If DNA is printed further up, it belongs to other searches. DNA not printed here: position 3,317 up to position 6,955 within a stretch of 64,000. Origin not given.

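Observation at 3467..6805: Single-polypeptide fusion of dicluster ferredoxin, NodU/CmcH-type carbamoyltransferase and a radical SAM domain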

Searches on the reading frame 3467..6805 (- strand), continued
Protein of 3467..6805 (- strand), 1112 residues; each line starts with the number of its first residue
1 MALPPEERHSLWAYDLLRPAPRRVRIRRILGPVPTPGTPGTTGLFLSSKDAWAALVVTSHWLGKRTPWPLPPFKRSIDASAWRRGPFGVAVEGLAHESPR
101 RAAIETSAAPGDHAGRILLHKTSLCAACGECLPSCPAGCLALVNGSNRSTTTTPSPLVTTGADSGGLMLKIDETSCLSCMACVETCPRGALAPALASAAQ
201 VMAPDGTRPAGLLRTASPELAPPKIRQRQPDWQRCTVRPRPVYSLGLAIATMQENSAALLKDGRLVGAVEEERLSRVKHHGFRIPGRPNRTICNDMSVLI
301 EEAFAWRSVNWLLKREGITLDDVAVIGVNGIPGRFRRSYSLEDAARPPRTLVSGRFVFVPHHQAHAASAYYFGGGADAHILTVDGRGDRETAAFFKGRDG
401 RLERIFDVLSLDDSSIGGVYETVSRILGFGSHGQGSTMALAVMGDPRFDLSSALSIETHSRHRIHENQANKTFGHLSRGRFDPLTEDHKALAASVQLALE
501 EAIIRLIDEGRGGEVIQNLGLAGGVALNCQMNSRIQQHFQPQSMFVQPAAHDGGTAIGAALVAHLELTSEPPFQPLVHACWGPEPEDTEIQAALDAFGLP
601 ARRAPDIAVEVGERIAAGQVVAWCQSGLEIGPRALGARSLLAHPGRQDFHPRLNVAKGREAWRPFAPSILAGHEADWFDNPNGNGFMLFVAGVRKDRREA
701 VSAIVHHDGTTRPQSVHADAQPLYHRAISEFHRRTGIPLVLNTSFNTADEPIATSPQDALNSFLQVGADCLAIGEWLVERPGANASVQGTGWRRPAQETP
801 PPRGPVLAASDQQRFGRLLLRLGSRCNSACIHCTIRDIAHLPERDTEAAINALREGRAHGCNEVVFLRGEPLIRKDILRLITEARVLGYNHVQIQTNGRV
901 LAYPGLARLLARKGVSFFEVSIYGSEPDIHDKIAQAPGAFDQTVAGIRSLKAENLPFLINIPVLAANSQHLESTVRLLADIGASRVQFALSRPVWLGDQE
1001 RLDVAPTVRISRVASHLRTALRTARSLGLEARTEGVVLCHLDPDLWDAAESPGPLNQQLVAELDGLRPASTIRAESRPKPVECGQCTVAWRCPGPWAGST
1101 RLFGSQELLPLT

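Call 51: search_protein_families(library=pfam, proteins=[L042:8555-12079:+, L023:7925-12085:+, L044:8699-11785:+, L030:8492-11686:+, L035:8486-11935:+, L018:7715-13192:+, L068:9923-14704:+], max_evalue=0.001)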
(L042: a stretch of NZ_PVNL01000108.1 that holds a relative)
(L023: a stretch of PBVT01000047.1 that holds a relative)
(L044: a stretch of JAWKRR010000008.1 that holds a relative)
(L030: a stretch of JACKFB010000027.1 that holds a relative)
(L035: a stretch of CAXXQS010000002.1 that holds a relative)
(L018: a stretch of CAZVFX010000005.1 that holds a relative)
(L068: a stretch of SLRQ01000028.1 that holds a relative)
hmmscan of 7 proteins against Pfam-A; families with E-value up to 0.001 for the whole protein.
L042:8555-12079:+ (1174 aa): 9 families
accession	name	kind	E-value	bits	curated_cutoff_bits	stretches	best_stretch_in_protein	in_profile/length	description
PF16861.10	Carbam_trans_C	-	7.7e-61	205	27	1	1000-1166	1-168/170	Carbamoyltransferase C-terminus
PF02543.21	Carbam_trans_N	-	7e-35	121.5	24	1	739-949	125-346/346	Carbamoyltransferase N-terminus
PF00037.32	Fer4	-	2.3e-08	33.9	21.1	1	512-534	2-24/24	4Fe-4S binding domain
PF12838.12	Fer4_7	-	3.7e-07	30.9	27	1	517-562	1-51/52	4Fe-4S dicluster domain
PF13237.11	Fer4_10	-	1.6e-06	28.3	25.5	1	512-559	3-52/53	4Fe-4S dicluster domain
PF12797.12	Fer4_2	-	4.6e-06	26.7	24.5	0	511-530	3-22/22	4Fe-4S binding domain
PF12837.12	Fer4_6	-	8.7e-06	25.9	25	1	513-533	4-24/24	4Fe-4S binding domain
PF14697.11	Fer4_21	-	6.1e-05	23.5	35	1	513-559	3-51/59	4Fe-4S dicluster domain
PF13187.11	Fer4_9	-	0.00016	22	27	1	517-563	1-51/52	4Fe-4S dicluster domain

L023:7925-12085:+ (1386 aa): 10 families
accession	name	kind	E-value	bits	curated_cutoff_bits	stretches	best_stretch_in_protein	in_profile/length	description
PF16861.10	Carbam_trans_C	-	4.2e-65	218.9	27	1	1198-1366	1-170/170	Carbamoyltransferase C-terminus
PF02543.21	Carbam_trans_N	-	9.8e-36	124.3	24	2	939-1147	124-346/346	Carbamoyltransferase N-terminus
PF12797.12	Fer4_2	-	1.6e-07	31.3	24.5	1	753-773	2-22/22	4Fe-4S binding domain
PF12838.12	Fer4_7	-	2e-06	28.6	27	1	724-773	1-50/52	4Fe-4S dicluster domain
PF13237.11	Fer4_10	-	6.8e-06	26.4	25.5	1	718-772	2-53/53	4Fe-4S dicluster domain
PF00037.32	Fer4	-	9.9e-06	25.6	21.1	1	754-776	1-23/24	4Fe-4S binding domain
PF00814.31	TsaD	-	4.5e-05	23.7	24.8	0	945-1122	87-238/264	tRNA N6-adenosine threonylcarbamoyltransferase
PF14697.11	Fer4_21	-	9.4e-05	22.9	35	0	755-775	2-22/59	4Fe-4S dicluster domain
PF13187.11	Fer4_9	-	0.00041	20.8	27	1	725-774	2-50/52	4Fe-4S dicluster domain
PF12837.12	Fer4_6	-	0.00064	20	25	1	753-776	1-24/24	4Fe-4S binding domain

L044:8699-11785:+ (1028 aa): 2 families
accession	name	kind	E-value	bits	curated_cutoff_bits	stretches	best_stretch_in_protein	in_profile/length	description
PF16861.10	Carbam_trans_C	-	7e-64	214.9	27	1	852-1020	1-170/170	Carbamoyltransferase C-terminus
PF02543.21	Carbam_trans_N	-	5.9e-35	121.7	24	1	593-801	124-346/346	Carbamoyltransferase N-terminus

L030:8492-11686:+ (1064 aa): 3 families
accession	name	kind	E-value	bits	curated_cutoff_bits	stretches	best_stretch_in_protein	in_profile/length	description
PF16861.10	Carbam_trans_C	-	3.6e-64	215.8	27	1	879-1047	1-170/170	Carbamoyltransferase C-terminus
PF02543.21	Carbam_trans_N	-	2.7e-35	122.9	24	1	622-828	126-346/346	Carbamoyltransferase N-terminus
PF00814.31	TsaD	-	0.00085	19.5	24.8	0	622-804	83-239/264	tRNA N6-adenosine threonylcarbamoyltransferase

L035:8486-11935:+ (1149 aa): 11 families
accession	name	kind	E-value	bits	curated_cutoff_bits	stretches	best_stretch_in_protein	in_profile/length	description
PF16861.10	Carbam_trans_C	-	1.2e-61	207.6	27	1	974-1140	1-168/170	Carbamoyltransferase C-terminus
PF02543.21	Carbam_trans_N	-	4.7e-31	108.9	24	2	716-923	125-346/346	Carbamoyltransferase N-terminus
PF00037.32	Fer4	-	1.9e-06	27.9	21.1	1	538-555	7-24/24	4Fe-4S binding domain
PF13187.11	Fer4_9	-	3.1e-06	27.5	27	1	509-553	1-51/52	4Fe-4S dicluster domain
PF13183.11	Fer4_8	-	1.3e-05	26.1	27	0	506-522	50-66/68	4Fe-4S dicluster domain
PF13237.11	Fer4_10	-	1.8e-05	25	25.5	1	505-550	4-53/53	4Fe-4S dicluster domain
PF12838.12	Fer4_7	-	2.7e-05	25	27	1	509-552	1-51/52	4Fe-4S dicluster domain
PF12797.12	Fer4_2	-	0.00011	22.4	24.5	0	502-522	2-22/22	4Fe-4S binding domain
PF00814.31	TsaD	-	0.00043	20.5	24.8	0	718-910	84-251/264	tRNA N6-adenosine threonylcarbamoyltransferase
PF13484.11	Fer4_16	-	0.0005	21.2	30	0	539-557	2-20/66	4Fe-4S double cluster binding domain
PF12837.12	Fer4_6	-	0.00079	19.7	25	0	538-554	8-24/24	4Fe-4S binding domain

L018:7715-13192:+ (1825 aa): 10 families
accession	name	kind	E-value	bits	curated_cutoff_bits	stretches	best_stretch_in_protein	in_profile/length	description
PF16861.10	Carbam_trans_C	-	5.6e-60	202.2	27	1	1314-1482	1-170/170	Carbamoyltransferase C-terminus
PF02543.21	Carbam_trans_N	-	7.4e-31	108.3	24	1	1058-1263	127-346/346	Carbamoyltransferase N-terminus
PF04055.27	Radical_SAM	-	6.1e-23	82.3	29.5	1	1536-1690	3-164/166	Radical SAM superfamily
PF12838.12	Fer4_7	-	4.6e-06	27.4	27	1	842-889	1-50/52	4Fe-4S dicluster domain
PF00037.32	Fer4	-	5.4e-06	26.4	21.1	1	871-892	2-23/24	4Fe-4S binding domain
PF00814.31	TsaD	-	1.1e-05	25.7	24.8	0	1061-1240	87-240/264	tRNA N6-adenosine threonylcarbamoyltransferase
PF13237.11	Fer4_10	-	1.8e-05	25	25.5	1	870-896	2-22/53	4Fe-4S dicluster domain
PF12837.12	Fer4_6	-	0.00019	21.7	25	1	869-891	1-23/24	4Fe-4S binding domain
PF12797.12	Fer4_2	-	0.00054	20.2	24.5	0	835-855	2-22/22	4Fe-4S binding domain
PF13187.11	Fer4_9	-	0.00074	19.9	27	1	843-889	2-49/52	4Fe-4S dicluster domain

L068:9923-14704:+ (1593 aa): 9 families
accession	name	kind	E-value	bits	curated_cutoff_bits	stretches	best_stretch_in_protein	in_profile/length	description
PF16861.10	Carbam_trans_C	-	1.6e-65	220.2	27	1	1107-1275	1-170/170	Carbamoyltransferase C-terminus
PF04055.27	Radical_SAM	-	4e-35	121.9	29.5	2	28-172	2-149/166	Radical SAM superfamily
PF02543.21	Carbam_trans_N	-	5.5e-34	118.5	24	1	845-1057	120-346/346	Carbamoyltransferase N-terminus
PF12837.12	Fer4_6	-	2.5e-06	27.6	25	0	640-655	7-22/24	4Fe-4S binding domain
PF00037.32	Fer4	-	1.1e-05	25.5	21.1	0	669-685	7-23/24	4Fe-4S binding domain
PF22521.2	HypF_C_2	-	2.6e-05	24.6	27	1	982-1054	164-240/241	Carbamoyltransferase, Kae1-like Domain, second subdomain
PF00814.31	TsaD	-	0.00011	22.4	24.8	1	855-1033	87-239/264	tRNA N6-adenosine threonylcarbamoyltransferase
PF13484.11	Fer4_16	-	0.00012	23.2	30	0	670-691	2-24/66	4Fe-4S double cluster binding domain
PF13187.11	Fer4_9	-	0.00047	20.6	27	1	641-684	1-51/52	4Fe-4S dicluster domain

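Call 59: predict_structure(alignment_id=A1)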
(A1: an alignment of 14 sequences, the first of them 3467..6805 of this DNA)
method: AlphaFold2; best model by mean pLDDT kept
length: 1112 residues; sequences in the alignment: 14
mean_pLDDT: 68.1   pTM: 0.56
mean pLDDT of the five models: 68.1, 67.8, 66.5, 66.1, 63.9
residues with pLDDT >= 90: 253; 70-90: 375; 50-70: 174; < 50: 310
segments of 3 or more residues with pLDDT < 50: 1-53, 55-237, 273-279, 666-673, 682-690, 703-713, 783-811, 1110-1112
pLDDT, mean of each block of 10 residues (from residue 1): 26 23 39 38 41 46 35 27 27 24 31 29 30 28 39 28 35 31 26 31 31 28 35 46 87 75 85 46 54 60 79 88 87 64 71 80 89 85 68 88 85 72 81 74 88 88 83 78 83 93 94 90 73 86 74 82 87 67 82 79 92 89 78 65 75 67 52 56 48 72 50 59 85 81 59 74 79 90 37 31 44 81 86 79 90 93 88 91 95 94 92 94 92 88 95 93 88 95 92 71 66 85 95 89 87 79 86 78 66 80 60 32
secondary structure, 60 per line:
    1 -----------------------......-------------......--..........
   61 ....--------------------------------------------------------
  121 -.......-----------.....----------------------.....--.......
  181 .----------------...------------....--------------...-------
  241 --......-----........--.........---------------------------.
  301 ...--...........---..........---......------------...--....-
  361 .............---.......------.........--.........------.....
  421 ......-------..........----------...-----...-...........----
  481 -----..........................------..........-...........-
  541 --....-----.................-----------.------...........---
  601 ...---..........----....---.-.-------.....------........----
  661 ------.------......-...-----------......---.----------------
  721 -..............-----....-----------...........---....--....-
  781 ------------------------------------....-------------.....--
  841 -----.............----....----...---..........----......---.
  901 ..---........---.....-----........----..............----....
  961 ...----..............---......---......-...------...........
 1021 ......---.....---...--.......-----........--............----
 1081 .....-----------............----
elements in order (helices of 4 or more, strands of 3 or more residues): E24-29 E43-48 H51-64 H122-128 E140-144 E167-171 H174-181 H213-216 E243-248 E254-261 E264-272 H300-303 H306-316 E323-329 H333-338 E351-353 E356-359 H361-373 E377-383 E390-398 E401-409 H416-426 H434-443 E454-456 E462-464 H466-476 H486-511 E518-523 H524-527 H529-539 E543-546 H552-568 H587-597 E601-603 H607-616 E621-624 E638-642 H649-656 H674-679 H695-700 H722-735 E741-744 H756-766 E770-773 E776-779 E817-820 H834-838 H846-858 E863-866 H877-886 E891-896 H906-913 E917-921 H927-934 H939-952 E957-963 H968-981 E985-990 E994-996 E1001-1003 H1010-1026 E1030-1034 H1043-1048 E1058-1062 E1065-1068 H1069-1076 H1081-1085 H1097-1108

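Call 61: fold_search(model_id=the predicted structure, library=pdb)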
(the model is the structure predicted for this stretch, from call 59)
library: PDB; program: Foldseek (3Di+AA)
matches with E <= 10: 1697; with E <= 0.001: 183
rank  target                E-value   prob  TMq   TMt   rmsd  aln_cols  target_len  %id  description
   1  3ver                  2.0e-32  1.00  0.38  0.70   7.1       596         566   32  Crystal structure of the O-carbamoyltransferase TobZ in complex with carbamoyl adenylate intermediate (released 2012-01-25)
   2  3ves                  3.0e-32  1.00  0.38  0.70   6.6       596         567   32  Crystal structure of the O-carbamoyltransferase TobZ in complex with AMPCPP and carbamoyl phosphate (released 2012-01-25)
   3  3vex                  3.9e-32  1.00  0.38  0.70   6.7       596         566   31  Crystal structure of the O-carbamoyltransferase TobZ H14N variant in complex with carbamoyl adenylate intermediate (released 2012-01-25)
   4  3vez                  8.6e-32  1.00  0.38  0.70   6.6       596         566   31  Crystal structure of the O-carbamoyltransferase TobZ K443A variant in complex with ATP, ADP and carbamoyl phosphate (released 2012-01-25)
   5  3ven                  1.1e-31  1.00  0.38  0.70   6.5       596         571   32  Crystal structure of the O-carbamoyltransferase TobZ (released 2012-01-25)
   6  3vf2                  3.7e-31  1.00  0.38  0.70   6.6       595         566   31  Crystal structure of the O-carbamoyltransferase TobZ M473I variant in complex with carbamoyl phosphate and ADP (released 2012-01-25)
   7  3vf4                  4.9e-31  1.00  0.38  0.70   6.7       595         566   32  Crystal structure of the O-carbamoyltransferase TobZ S530A variant in complex with carbamoyl phosphate and ADP (released 2012-01-25)
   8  7vzu_A                2.9e-28  1.00  0.38  0.59   6.7       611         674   27  The structure of GdmN Y82F mutant (released 2022-11-16)
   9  7vyj_B                3.8e-28  1.00  0.37  0.58   6.7       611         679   27  The structure of GdmN in complex with carbamoyl adenylate intermediate (released 2022-11-16)
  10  7vx0_A                7.0e-28  1.00  0.38  0.60   6.3       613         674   26  The structure of GdmN complex with ATP (released 2022-11-16)
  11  7vzq_A                1.0e-27  1.00  0.38  0.60   7.2       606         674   27  The structure of GdmN V24Y/G157A/R158A/G188R mutant in complex with carbamoyl adenylate intermediate (released 2022-11-16)
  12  7vzz_B                1.0e-27  1.00  0.37  0.59   6.7       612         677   28  The structure of GdmN in complex with the natural tetrahedral intermediate, carbamoyl adenylate, and 20-O-methyl-19-ch (released 2022-11-16)
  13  7vyj_A                1.2e-27  1.00  0.38  0.60   6.4       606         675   28  The structure of GdmN in complex with carbamoyl adenylate intermediate (released 2022-11-16)
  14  7vx0_B                1.5e-27  1.00  0.38  0.59   6.8       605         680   27  The structure of GdmN complex with ATP (released 2022-11-16)
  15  7vzy_B                2.6e-27  1.00  0.38  0.59   6.5       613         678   28  The structure of GdmN complex with AMP and 20-O-methyl-19-chloroproansamitocin (released 2022-11-16)
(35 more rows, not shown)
